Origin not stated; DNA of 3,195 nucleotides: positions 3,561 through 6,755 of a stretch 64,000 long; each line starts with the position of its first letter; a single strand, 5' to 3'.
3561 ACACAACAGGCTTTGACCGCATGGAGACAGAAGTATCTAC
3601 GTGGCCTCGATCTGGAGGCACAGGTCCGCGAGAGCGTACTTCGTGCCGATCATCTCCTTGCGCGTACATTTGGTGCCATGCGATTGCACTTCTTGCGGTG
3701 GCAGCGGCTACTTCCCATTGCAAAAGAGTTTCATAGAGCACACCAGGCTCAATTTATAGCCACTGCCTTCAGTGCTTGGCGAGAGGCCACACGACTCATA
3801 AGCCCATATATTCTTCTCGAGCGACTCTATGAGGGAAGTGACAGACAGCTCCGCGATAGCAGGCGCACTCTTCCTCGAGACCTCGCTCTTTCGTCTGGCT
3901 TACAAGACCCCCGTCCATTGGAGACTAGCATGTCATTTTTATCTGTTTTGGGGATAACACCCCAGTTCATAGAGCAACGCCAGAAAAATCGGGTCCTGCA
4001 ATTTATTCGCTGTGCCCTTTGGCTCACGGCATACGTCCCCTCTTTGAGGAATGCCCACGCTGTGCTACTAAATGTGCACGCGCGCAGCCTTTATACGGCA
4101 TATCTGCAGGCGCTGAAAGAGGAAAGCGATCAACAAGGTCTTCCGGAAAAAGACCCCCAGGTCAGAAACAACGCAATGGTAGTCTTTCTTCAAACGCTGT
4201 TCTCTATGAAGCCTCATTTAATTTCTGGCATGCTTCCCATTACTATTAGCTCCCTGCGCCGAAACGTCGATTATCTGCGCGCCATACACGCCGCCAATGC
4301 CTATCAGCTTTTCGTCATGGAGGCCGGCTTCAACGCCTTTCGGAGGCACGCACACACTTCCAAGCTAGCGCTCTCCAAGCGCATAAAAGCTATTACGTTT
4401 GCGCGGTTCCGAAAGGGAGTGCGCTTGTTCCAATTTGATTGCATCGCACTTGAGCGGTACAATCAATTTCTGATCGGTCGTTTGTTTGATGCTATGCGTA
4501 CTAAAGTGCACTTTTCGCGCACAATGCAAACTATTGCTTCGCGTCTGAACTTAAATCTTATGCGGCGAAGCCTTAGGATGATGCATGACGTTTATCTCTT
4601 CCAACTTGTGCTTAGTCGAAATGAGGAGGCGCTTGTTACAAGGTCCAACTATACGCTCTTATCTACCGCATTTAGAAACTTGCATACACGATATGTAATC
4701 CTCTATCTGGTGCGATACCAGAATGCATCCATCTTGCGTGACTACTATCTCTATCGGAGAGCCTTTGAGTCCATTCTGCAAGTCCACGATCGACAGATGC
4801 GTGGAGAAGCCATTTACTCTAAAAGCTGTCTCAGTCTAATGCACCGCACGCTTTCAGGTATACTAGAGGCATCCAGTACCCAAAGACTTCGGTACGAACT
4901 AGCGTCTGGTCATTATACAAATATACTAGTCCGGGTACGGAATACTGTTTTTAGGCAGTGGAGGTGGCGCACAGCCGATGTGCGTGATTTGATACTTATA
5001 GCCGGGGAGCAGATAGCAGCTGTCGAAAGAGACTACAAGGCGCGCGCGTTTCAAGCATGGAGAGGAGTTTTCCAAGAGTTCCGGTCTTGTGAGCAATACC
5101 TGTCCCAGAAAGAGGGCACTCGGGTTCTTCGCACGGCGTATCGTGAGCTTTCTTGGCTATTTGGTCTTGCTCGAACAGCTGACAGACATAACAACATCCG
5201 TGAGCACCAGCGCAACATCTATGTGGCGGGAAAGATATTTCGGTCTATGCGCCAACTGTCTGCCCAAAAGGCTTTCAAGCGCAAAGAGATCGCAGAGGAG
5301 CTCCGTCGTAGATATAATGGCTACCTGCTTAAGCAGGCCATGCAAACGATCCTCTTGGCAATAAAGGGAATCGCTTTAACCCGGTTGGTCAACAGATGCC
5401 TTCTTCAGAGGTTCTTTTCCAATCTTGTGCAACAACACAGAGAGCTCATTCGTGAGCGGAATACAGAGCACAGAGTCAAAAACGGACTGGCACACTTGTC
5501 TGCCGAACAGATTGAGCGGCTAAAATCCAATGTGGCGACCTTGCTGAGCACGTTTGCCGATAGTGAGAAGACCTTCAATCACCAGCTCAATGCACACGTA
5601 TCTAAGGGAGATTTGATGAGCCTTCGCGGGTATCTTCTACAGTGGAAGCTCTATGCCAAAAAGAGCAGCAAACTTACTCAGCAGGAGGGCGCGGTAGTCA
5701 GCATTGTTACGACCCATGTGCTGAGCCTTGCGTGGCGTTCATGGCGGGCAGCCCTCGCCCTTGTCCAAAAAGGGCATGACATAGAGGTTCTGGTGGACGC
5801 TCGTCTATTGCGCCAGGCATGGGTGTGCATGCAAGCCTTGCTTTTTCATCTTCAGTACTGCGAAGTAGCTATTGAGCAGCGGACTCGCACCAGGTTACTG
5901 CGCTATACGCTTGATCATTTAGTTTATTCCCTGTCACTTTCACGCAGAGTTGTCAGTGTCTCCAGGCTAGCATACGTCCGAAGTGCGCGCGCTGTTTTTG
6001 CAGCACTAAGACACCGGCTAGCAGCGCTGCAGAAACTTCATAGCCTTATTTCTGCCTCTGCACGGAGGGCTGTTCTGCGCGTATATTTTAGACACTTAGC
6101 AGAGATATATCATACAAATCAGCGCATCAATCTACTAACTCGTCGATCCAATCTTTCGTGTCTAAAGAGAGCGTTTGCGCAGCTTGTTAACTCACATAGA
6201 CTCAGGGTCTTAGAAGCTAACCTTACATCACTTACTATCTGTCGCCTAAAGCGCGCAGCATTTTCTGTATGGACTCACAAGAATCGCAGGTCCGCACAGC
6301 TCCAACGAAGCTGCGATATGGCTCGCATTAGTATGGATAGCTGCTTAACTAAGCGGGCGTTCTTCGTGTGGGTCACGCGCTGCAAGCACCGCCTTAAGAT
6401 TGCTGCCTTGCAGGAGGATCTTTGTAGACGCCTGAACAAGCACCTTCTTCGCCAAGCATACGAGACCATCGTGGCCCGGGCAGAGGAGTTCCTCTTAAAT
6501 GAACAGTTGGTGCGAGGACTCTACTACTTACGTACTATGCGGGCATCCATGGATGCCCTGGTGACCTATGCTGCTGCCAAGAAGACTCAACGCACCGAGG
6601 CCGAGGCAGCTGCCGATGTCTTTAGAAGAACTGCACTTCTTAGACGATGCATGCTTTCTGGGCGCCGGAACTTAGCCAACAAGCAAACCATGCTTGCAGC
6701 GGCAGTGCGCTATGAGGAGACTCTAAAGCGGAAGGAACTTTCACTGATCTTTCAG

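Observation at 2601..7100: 1499-aa protein built from Sfi1-like tryptophan repeats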

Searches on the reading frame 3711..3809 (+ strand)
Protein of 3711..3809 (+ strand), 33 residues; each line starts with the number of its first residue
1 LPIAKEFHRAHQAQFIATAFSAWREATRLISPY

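Call 59: search_solved_structures(query=A4, max_evalue=10, show_alignments=5)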
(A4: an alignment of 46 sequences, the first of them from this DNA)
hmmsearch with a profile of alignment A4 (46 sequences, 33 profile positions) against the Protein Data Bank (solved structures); distinct sequences matched with E-value up to 10: 6.
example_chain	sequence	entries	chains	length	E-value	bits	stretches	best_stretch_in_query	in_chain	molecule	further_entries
3pg5_A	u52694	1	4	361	0.27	14.5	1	16-32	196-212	Uncharacterized protein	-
1z9u_A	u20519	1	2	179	0.55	13.5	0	14-30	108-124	acetyl transferase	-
1s7k_A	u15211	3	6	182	0.58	13.4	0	4-20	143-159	acetyl transferase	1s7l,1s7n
2doq_D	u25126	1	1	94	0.61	13.4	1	6-29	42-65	SFI1p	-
1s7f_A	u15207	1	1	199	0.76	13.1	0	14-30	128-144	acetyl transferase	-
3lmf_A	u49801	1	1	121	0.91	12.8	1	1-25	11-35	Uncharacterized protein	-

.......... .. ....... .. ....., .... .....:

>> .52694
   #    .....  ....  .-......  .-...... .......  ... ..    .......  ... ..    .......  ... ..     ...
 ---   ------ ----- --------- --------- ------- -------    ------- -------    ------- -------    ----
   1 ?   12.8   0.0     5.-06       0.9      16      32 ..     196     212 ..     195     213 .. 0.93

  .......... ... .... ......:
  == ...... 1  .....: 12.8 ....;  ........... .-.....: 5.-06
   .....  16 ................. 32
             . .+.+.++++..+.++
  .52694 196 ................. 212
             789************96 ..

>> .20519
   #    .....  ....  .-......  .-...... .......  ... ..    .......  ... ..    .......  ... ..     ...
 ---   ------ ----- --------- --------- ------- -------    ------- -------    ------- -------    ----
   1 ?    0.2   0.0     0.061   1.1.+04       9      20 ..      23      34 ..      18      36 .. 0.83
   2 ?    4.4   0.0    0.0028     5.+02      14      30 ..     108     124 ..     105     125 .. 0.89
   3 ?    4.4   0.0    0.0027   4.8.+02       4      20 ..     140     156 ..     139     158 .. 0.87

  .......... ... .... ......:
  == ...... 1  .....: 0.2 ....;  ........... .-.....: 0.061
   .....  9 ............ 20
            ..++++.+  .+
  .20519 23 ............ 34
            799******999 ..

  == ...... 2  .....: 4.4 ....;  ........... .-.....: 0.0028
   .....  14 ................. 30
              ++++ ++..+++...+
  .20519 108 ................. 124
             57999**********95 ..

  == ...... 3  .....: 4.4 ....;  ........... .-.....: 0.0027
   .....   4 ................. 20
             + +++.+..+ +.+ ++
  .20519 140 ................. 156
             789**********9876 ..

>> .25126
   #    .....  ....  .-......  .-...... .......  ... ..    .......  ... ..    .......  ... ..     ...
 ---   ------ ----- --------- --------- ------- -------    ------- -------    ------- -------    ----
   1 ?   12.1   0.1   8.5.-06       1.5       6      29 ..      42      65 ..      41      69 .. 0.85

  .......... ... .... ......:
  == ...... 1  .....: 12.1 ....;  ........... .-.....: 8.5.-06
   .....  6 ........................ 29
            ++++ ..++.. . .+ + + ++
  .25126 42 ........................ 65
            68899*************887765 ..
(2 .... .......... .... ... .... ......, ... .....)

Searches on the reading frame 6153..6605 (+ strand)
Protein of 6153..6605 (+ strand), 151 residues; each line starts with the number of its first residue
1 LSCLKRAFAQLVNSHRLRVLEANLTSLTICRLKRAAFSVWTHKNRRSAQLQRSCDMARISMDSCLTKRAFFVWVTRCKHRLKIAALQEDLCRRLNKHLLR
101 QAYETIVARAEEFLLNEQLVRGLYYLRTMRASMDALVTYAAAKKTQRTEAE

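Call 87: predict_structure(alignment_id=A5)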
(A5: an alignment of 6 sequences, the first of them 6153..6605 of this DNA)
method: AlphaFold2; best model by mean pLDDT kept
length: 151 residues; sequences in the alignment: 6
mean_pLDDT: 59.8   pTM: 0.25
mean pLDDT of the five models: 59.8, 56.3, 52.6, 49.2, 44.3
residues with pLDDT >= 90: 0; 70-90: 20; 50-70: 105; < 50: 26
segments of 3 or more residues with pLDDT < 50: 76-88, 90-92, 109-111, 113-115
pLDDT, mean of each block of 10 residues (from residue 1): 62 62 63 63 60 61 65 48 46 55 51 52 63 76 70 53
secondary structure, 60 per line:
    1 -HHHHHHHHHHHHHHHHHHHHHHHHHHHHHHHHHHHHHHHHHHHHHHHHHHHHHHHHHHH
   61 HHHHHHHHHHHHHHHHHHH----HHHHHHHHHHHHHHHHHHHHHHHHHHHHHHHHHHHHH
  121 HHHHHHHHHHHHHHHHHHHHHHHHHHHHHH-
elements in order: H2-79 H84-150
